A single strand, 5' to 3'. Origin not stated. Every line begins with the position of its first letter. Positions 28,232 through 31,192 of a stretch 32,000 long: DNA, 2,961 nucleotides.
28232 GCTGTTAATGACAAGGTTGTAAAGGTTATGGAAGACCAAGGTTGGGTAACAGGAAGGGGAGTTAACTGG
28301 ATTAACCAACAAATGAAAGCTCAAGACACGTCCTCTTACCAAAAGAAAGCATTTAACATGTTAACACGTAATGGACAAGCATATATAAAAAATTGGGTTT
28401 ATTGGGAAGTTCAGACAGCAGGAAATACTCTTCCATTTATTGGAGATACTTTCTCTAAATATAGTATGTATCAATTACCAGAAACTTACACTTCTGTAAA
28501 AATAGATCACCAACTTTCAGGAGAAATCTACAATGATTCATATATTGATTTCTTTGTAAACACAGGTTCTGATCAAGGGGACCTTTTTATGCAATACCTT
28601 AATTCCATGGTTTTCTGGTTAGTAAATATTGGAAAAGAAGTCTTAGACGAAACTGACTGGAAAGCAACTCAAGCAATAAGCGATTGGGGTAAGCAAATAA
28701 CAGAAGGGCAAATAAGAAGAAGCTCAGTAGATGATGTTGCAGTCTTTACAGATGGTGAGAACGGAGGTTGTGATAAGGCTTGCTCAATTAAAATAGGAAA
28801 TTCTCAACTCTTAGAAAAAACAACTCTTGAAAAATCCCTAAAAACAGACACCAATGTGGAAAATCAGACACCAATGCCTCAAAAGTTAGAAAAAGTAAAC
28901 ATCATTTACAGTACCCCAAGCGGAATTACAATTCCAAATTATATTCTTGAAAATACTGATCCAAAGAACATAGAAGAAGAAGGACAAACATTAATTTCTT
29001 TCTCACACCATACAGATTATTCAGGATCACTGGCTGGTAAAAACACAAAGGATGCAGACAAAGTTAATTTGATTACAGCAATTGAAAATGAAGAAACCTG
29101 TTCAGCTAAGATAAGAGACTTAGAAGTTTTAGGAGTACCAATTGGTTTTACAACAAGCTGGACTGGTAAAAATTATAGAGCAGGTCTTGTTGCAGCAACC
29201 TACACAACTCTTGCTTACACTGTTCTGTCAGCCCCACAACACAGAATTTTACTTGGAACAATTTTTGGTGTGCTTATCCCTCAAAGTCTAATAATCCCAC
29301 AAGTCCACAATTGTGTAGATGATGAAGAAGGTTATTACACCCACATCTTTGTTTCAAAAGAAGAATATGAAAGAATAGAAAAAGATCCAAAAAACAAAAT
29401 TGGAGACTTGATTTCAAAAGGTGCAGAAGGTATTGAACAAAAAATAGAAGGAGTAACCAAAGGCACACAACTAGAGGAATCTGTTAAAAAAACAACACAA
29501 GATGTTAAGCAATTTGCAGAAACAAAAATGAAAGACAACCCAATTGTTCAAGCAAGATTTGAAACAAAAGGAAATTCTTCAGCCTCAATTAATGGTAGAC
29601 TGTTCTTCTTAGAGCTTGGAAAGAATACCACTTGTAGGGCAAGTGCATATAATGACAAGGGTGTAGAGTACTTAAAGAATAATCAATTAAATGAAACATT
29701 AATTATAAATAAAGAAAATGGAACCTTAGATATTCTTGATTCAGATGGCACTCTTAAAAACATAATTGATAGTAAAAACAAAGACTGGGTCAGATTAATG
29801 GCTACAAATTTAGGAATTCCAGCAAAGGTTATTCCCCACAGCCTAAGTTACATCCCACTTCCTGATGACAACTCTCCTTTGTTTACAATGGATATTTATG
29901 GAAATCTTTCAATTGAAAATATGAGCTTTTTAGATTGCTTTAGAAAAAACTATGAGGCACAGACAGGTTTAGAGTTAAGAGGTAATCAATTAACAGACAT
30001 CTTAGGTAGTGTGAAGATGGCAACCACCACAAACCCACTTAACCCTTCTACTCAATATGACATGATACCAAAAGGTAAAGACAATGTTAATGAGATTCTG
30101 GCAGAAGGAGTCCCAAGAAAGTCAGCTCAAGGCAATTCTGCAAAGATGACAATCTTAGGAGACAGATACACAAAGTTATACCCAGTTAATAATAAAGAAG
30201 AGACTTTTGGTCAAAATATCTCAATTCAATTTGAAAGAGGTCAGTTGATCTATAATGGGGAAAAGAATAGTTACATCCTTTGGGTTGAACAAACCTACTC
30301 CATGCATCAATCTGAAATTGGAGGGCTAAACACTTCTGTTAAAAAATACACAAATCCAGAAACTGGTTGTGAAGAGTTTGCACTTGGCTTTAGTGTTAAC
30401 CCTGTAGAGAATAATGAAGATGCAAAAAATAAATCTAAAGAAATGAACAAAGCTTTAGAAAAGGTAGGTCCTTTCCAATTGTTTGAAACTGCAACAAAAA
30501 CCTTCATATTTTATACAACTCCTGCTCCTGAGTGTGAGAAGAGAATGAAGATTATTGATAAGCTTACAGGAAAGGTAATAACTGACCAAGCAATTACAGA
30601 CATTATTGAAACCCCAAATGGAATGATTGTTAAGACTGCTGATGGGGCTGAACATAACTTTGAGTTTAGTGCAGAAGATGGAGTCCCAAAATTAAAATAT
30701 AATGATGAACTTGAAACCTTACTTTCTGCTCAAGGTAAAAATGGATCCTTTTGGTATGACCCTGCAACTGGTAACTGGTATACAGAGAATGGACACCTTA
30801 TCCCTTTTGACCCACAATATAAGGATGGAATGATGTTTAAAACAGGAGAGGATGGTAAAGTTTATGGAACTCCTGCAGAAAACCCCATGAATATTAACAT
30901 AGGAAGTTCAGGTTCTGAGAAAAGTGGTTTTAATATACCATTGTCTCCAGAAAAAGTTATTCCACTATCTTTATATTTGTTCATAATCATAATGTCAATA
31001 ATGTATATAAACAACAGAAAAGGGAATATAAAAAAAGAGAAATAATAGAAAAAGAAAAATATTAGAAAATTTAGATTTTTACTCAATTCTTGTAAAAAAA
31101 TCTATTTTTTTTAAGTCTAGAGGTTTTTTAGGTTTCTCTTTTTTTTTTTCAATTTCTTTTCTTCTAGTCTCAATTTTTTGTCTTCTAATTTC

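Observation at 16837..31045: Candidate cell-surface attachment island: orphan pilus platform, pilin battery and a 1666-aa anchored giant protein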

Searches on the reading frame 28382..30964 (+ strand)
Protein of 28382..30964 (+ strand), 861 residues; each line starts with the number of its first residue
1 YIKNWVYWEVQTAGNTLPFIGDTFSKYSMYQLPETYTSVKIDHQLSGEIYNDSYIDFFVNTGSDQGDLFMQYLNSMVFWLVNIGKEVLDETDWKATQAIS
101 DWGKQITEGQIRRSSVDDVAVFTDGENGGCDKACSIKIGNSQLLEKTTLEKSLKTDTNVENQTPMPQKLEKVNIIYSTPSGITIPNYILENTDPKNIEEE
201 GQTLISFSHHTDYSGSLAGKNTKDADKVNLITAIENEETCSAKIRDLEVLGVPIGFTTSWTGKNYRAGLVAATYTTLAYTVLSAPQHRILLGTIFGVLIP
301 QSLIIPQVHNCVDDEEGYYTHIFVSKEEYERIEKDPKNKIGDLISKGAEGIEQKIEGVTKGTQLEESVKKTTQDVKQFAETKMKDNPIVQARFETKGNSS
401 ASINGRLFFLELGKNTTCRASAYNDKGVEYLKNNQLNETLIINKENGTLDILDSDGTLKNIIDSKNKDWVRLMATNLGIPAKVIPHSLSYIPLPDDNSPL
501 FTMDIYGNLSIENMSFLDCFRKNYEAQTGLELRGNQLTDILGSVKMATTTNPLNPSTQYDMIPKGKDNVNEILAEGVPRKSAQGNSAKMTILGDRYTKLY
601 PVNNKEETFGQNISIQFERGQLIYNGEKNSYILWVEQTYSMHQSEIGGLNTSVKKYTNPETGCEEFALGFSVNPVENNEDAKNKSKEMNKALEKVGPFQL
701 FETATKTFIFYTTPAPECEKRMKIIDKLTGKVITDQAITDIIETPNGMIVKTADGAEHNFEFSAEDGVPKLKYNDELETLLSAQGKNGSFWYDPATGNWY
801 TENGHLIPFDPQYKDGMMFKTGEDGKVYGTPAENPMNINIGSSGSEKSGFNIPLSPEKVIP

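Call 43: predict_structure(alignment_id=A2)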
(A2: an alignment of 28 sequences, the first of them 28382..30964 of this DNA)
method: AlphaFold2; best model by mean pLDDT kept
length: 861 residues; sequences in the alignment: 28
mean_pLDDT: 63.0   pTM: 0.46
mean pLDDT of the five models: 63.0, 61.1, 60.8, 57.8, 56.8
residues with pLDDT >= 90: 142; 70-90: 188; 50-70: 256; < 50: 275
segments of 3 or more residues with pLDDT < 50: 1-4, 31-118, 144-168, 199-212, 216-226, 256-273, 275-284, 315-327, 415-427, 474-481, 553-556, 809-861
pLDDT, mean of each block of 10 residues (from residue 1): 56 62 63 43 30 22 29 37 44 42 39 34 55 55 45 38 42 58 57 49 37 46 49 65 62 48 40 47 47 57 66 47 44 57 66 61 66 65 53 52 54 48 42 59 66 75 64 49 71 88 93 92 89 85 85 61 85 80 91 91 86 85 79 87 92 83 86 90 91 91 90 84 84 88 91 93 93 93 88 89 69 36 35 28 24 23 41
secondary structure, 60 per line:
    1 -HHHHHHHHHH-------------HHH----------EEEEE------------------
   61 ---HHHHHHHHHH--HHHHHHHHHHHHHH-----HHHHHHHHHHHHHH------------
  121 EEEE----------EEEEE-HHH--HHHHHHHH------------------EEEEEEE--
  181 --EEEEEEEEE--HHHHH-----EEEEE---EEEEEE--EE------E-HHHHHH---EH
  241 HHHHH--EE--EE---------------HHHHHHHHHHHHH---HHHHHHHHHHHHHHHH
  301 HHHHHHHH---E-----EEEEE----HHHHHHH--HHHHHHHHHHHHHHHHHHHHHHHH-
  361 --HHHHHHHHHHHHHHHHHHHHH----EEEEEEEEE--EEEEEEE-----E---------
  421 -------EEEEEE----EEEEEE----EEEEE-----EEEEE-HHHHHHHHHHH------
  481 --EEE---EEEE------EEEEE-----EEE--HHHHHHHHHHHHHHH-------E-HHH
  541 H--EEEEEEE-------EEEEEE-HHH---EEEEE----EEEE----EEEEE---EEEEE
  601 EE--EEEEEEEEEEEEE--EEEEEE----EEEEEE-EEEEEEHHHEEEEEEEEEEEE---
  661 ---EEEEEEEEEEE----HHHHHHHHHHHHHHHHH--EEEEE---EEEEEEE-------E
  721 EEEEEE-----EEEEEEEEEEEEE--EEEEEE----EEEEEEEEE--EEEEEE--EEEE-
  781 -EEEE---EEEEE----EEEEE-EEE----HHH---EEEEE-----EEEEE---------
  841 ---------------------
elements in order (helices of 4 or more, strands of 3 or more residues): H2-11 E38-42 H64-73 H76-89 H95-108 E121-124 E135-139 H146-153 E172-178 E183-191 H194-198 E204-208 E212-217 H230-235 H240-245 H269-281 H285-308 E318-322 H327-333 H336-359 H363-383 E388-396 E399-405 E428-433 E438-443 E448-452 E458-462 H464-474 E483-485 E489-492 E499-503 E509-511 H514-528 H538-541 E544-550 E558-563 E571-575 E580-583 E588-592 E596-602 E605-617 E620-625 E630-635 E637-642 E646-657 E664-674 H679-695 E698-702 E706-712 E720-726 E732-744 E747-752 E757-765 E768-773 E776-779 E782-785 E789-793 E798-802 E804-806 E817-821 E827-831

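Call 47: fold_search(model_id=the predicted structure, library=pdb)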
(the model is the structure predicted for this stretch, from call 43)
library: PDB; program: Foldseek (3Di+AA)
matches with E <= 10: 524; with E <= 0.001: 7
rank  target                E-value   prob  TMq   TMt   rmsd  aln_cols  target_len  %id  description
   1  9xrl_C                1.3e-04  0.54  0.06  0.10  21.8       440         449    8  Structure of mouse cytoplasmic lattice (CPL) repeating unit (released 2026-03-18)
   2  1k32_A                1.8e-04  0.66  0.08  0.07  24.6       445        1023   10  Crystal structure of the tricorn protease (released 2001-12-05)
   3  6ke6_AG               2.1e-04  0.38  0.07  0.07  25.5       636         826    8  3.4 angstrom cryo-EM structure of yeast 90S small subunit preribosome (released 2020-08-05)
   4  6vyc_B                3.7e-04  0.87  0.07  0.14  22.4       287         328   13  Crystal structure of WD-repeat domain of human WDR91 (released 2020-03-25)
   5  7awy                  6.6e-04  0.38  0.05  0.11  21.2       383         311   11  Crystal structure of the computationally designed Scone-R protein (released 2021-01-13)
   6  8jbe_A                7.4e-04  0.28  0.06  0.08  21.4       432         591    8  CryoEM Structure of metazoan Mon1-Ccz1-RMC1 complex (released 2024-05-08)
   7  9xrl_k                8.2e-04  0.41  0.08  0.12  21.2       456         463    8  Structure of mouse cytoplasmic lattice (CPL) repeating unit (released 2026-03-18)
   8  9xrl_A                1.2e-03  0.35  0.07  0.11  21.2       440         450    9  Structure of mouse cytoplasmic lattice (CPL) repeating unit (released 2026-03-18)
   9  9w2m_J                1.4e-03  0.25  0.07  0.10  22.8       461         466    9  Cryo-EM structure of the Cytoplasmic lattice(CPL) from mouse oocyte (released 2026-02-25)
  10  6ven_M                1.4e-03  0.20  0.06  0.10  27.2       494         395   10  Yeast COMPASS in complex with a ubiquitinated nucleosome (released 2020-01-15)
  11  5y2z_H                1.4e-03  0.28  0.06  0.12  21.4       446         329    8  Crystal structure of human LGI1 EPTP-ADAM22 complex (released 2018-05-02)
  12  6n3h_A                1.5e-03  0.16  0.05  0.11  21.0       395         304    8  Crystal structure of Kelch domain of the human NS1 binding protein (released 2018-12-12)
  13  5jrk_A                1.9e-03  0.30  0.07  0.08  24.4       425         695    9  Crystal Structure of the Sphingopyxin I Lasso Peptide Isopeptidase SpI-IsoP (SeMet-derived) (released 2016-09-28)
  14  7q58                  2.0e-03  0.25  0.06  0.14  19.1       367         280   10  Crystal structure of the SAKe6BR designer protein (released 2023-02-22)
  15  5efv_C                2.3e-03  0.35  0.07  0.09  24.1       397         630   11  The host-recognition device of Staphylococcus aureus phage Phi11 (released 2016-05-25)
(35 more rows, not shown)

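Call 69: search_protein_representatives(alignment_id=A6)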
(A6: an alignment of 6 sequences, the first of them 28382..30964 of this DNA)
Query: 6 sequences, 853 profile positions. Proteins with E-value up to 0.001 (for the whole library): 206; up to 1e-10: 183; up to 1e-30: 109. The best 150 are listed.
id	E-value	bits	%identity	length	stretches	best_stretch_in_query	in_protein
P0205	0.0e+00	1259.2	-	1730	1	1-853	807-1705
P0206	0.0e+00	1217.5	-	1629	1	1-851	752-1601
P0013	0.0e+00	1211.5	-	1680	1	2-851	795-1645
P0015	0.0e+00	1084.6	-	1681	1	2-852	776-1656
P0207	0.0e+00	1042.9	-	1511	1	2-852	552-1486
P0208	1.3e-296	1002.9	-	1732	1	1-852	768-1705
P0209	2.7e-293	991.8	-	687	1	193-852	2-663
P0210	1.2e-268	910.2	-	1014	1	2-852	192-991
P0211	3.5e-262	888.9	-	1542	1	2-852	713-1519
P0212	2.5e-238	810.0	-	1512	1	2-851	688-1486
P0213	2.2e-232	790.3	-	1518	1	4-851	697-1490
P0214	5.4e-228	775.8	-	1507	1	2-851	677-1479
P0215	6.6e-225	765.6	-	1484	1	2-852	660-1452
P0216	4.0e-224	763.0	-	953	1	2-851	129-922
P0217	1.5e-219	747.8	-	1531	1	1-851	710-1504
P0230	1.7e-198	678.2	-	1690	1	6-852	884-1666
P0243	6.2e-187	640.0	-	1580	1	2-852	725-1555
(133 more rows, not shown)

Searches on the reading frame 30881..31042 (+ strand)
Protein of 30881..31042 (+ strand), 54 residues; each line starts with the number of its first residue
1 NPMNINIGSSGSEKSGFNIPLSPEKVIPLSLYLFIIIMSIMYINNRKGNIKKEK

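Call 26: search_protein_families(library=ncbifam, max_evalue=10, proteins=[window:30881-31042:+])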
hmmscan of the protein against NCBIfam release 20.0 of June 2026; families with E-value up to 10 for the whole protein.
seq(54 aa): 1 family
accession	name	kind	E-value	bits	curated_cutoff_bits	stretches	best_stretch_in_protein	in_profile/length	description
TIGR04296.1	PEFG-CTERM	domain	0.013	15.1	25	1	33-49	13-29/30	PEFG-CTERM sorting domain-containing protein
